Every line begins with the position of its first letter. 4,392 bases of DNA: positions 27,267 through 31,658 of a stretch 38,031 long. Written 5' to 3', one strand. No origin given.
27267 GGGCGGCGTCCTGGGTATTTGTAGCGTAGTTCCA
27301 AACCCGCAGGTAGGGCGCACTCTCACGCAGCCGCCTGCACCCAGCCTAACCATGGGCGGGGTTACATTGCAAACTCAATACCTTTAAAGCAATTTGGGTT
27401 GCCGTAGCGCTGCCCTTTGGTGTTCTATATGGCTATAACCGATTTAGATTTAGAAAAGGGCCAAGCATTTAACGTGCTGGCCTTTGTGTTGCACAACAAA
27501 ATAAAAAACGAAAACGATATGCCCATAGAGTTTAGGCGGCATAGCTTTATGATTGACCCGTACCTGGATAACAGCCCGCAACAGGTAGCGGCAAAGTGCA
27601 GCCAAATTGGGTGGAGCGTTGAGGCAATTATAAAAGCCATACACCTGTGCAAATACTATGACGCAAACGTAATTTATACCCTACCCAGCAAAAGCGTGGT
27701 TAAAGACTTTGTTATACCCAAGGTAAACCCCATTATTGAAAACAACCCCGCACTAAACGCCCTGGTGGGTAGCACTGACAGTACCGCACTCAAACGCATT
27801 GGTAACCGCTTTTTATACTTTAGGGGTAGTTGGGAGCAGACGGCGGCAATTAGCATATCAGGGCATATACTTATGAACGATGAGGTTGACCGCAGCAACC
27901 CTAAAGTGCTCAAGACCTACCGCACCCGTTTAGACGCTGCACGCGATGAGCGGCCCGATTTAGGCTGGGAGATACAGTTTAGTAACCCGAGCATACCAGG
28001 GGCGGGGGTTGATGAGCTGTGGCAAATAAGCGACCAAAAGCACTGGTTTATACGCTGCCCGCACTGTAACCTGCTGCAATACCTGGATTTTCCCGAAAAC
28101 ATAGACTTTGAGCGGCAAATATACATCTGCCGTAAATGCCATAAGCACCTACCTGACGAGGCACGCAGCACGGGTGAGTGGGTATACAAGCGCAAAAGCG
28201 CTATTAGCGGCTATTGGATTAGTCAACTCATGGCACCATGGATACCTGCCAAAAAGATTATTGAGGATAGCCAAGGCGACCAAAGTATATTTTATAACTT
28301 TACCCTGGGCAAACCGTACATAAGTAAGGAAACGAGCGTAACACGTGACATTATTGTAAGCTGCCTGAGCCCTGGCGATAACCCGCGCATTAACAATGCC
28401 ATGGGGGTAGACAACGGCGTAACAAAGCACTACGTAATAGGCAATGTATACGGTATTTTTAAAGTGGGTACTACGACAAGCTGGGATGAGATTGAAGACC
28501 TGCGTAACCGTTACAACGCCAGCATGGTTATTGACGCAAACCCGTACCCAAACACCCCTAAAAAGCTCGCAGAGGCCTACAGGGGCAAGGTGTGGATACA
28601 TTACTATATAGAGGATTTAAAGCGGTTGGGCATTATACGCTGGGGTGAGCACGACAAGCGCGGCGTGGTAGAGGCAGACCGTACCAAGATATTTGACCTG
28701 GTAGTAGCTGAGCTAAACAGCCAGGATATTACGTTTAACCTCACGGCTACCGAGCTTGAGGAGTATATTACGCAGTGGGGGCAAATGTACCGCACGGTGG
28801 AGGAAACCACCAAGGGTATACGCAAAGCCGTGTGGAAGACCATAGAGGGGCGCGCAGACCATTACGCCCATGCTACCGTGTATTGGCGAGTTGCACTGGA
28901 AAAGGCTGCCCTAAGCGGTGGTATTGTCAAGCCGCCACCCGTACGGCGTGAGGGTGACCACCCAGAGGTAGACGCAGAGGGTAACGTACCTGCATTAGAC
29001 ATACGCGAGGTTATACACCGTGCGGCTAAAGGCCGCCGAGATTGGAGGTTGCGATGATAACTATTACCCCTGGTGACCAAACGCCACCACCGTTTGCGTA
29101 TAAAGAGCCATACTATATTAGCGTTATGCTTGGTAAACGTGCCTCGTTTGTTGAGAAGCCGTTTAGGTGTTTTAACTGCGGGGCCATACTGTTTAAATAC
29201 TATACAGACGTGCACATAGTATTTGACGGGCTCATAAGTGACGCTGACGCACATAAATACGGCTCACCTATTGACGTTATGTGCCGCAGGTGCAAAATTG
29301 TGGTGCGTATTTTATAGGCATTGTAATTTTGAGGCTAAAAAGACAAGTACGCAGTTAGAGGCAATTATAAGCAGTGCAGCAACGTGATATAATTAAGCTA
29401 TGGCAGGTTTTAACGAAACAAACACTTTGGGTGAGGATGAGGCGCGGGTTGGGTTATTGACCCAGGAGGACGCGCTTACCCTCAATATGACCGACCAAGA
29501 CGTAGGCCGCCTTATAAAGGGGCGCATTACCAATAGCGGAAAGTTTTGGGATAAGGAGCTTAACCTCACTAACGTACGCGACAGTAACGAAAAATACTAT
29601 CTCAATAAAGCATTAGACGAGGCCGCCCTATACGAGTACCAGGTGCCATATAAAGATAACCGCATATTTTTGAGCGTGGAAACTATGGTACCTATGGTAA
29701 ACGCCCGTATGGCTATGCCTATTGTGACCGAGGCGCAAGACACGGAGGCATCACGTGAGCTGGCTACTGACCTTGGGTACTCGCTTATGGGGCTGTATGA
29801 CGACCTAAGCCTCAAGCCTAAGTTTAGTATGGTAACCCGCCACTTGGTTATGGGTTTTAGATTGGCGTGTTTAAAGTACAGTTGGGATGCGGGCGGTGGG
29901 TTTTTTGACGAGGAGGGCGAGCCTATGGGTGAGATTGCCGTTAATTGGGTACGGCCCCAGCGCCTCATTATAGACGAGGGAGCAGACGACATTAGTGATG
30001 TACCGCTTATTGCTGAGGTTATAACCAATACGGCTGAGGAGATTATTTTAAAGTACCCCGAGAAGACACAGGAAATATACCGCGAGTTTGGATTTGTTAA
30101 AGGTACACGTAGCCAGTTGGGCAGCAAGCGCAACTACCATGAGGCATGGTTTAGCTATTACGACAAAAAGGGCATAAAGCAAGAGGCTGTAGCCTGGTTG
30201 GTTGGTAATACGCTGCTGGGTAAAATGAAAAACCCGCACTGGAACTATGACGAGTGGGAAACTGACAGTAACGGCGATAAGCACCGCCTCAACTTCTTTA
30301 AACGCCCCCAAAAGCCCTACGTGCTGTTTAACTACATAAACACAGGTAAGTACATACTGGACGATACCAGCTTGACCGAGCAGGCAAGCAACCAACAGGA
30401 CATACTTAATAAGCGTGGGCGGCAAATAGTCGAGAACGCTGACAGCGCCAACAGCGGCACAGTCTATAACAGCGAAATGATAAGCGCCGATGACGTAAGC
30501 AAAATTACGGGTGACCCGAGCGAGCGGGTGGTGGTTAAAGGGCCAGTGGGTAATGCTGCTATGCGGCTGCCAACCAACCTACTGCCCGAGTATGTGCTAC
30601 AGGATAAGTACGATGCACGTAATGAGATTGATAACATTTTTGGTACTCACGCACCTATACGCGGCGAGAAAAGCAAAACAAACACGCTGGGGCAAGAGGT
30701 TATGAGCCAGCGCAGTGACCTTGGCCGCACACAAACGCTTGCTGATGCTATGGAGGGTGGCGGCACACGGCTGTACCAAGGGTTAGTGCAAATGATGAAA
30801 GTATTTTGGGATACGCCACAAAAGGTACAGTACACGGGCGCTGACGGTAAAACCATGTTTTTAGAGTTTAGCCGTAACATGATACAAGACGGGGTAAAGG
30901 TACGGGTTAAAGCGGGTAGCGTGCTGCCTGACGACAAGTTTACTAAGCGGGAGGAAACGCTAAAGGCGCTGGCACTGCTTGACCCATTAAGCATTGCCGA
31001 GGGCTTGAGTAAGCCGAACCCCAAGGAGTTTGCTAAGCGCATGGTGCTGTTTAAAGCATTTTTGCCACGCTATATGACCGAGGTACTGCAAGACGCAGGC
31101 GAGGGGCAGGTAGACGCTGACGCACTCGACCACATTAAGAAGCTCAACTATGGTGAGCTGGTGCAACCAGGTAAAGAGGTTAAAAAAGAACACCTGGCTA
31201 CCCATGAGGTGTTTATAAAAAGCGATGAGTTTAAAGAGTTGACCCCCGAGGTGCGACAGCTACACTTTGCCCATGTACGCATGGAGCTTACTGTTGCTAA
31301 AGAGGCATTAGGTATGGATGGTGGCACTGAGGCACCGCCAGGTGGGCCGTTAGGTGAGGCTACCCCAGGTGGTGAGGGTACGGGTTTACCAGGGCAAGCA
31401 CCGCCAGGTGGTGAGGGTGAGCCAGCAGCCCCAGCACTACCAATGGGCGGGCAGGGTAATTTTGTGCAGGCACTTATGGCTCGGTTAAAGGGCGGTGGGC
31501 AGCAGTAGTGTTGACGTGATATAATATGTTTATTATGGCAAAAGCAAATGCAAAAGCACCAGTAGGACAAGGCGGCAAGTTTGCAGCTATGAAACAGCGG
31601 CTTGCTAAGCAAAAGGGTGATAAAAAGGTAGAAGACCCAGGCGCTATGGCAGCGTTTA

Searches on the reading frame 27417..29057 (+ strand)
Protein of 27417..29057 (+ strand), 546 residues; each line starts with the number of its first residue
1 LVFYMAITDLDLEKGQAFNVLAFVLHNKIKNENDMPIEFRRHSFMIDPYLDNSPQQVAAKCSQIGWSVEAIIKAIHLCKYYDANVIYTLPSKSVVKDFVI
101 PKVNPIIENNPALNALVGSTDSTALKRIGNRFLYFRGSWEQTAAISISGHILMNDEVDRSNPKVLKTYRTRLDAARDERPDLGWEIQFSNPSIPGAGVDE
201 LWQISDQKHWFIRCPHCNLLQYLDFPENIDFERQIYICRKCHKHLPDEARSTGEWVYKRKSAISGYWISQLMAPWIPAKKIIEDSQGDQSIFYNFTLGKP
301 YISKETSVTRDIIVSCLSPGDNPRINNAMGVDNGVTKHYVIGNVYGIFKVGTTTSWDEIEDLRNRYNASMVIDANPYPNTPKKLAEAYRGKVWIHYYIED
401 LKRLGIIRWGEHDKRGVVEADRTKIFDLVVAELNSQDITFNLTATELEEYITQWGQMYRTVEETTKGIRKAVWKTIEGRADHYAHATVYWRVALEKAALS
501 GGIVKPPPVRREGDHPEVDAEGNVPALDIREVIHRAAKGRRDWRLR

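Call 10: search_protein_families(library=phrogs, proteins=[window:27417-29057:+], max_evalue=0.001)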
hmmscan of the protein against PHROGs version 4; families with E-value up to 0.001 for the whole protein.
window:27417-29057:+ (546 aa): 4 families
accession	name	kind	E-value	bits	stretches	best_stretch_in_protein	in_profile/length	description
phrog_675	-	head and packaging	1.7e-91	308.2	1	26-497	30-550/576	terminase large subunit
phrog_12876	-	head and packaging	1.2e-19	71.8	1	93-226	4-132/235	terminase large subunit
phrog_15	-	head and packaging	4.8e-17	62.6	1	58-284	404-660/1330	terminase large subunit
phrog_21311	-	head and packaging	1.6e-05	25.9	1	90-228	2-151/218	terminase large subunit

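Call 59: find_related_loci(query=A3, collection=genome_contigs, flank=10000)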
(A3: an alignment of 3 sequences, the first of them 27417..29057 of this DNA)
Query A3 (546 aa) in genome_contigs; peptide patterns used: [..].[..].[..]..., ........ (x = any residue, [..] = any of these).
219 stretches matched a pattern; 2 encode a relative of the query (tblastn E <= 1e-3); 2 distinct loci.
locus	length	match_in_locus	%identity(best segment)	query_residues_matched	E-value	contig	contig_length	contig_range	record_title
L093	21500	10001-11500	35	19-496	7e-82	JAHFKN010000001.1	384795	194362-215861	MAG: Candidatus Gottesmanbacteria bacterium isolate nzgw410 NODE_16_length_384796_cov_19.669238, whole genome shotgun se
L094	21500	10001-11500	34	19-496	1e-81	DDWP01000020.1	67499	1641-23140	MAG TPA_asm: Candidatus Shapirobacteria bacterium UBA2283 UBA2283_contig_7685, whole genome shotgun sequence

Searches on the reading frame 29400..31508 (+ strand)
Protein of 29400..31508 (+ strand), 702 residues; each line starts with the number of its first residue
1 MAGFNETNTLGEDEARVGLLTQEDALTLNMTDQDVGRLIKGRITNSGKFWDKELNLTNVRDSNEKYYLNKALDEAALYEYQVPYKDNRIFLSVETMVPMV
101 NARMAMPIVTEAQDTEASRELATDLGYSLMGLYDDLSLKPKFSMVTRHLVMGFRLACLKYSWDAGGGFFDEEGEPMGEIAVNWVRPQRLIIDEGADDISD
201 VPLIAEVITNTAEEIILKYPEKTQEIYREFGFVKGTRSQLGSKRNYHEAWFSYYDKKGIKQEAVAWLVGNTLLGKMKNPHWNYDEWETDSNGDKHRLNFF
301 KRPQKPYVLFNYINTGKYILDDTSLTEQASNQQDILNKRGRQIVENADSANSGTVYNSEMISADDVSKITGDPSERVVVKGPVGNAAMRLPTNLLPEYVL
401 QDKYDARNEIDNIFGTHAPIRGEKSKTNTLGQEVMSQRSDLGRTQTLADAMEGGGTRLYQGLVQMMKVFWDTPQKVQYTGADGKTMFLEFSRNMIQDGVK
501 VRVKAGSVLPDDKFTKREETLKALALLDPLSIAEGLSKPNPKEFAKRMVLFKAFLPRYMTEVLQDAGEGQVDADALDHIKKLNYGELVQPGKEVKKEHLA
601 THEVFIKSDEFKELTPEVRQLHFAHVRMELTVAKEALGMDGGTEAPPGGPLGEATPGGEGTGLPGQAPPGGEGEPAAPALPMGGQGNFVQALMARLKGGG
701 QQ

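Call 10: search_protein_families(library=phrogs, proteins=[window:29400-31508:+], max_evalue=0.001)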
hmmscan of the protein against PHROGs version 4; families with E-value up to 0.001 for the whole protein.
window:29400-31508:+ (702 aa): 1 family
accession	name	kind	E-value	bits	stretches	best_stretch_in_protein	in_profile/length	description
phrog_156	-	head and packaging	1.2e-12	48.1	1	61-509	34-513/681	portal protein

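Call 80: search_dna_similar(query=window:29400-31508:+, collection=phages, mode=protein, max_evalue=1e-10, max_rows=30)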
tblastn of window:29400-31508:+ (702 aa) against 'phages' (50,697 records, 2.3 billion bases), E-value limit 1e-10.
Records with a match: 2; places in all: 2; records where one place covers at least 80% of the query: 2.
Best place of each record, by identity: <60% 2.
By first word of the organism name: TM7 1; Caudoviricetes 1.
By host as written in the record: candidate division TM7 DolZOral124_TM7_55_12 1; - 1.
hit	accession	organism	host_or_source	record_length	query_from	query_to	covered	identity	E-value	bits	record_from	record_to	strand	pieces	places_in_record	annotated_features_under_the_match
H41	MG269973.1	TM7 phage DolZOral124_53_65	candidate division TM7 ...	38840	6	636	90%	30.7%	4e-78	279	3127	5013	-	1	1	hypothetical protein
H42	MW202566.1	Caudoviricetes sp.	Manatee Spring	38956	62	658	85%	25.9%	8e-46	182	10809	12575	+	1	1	portal protein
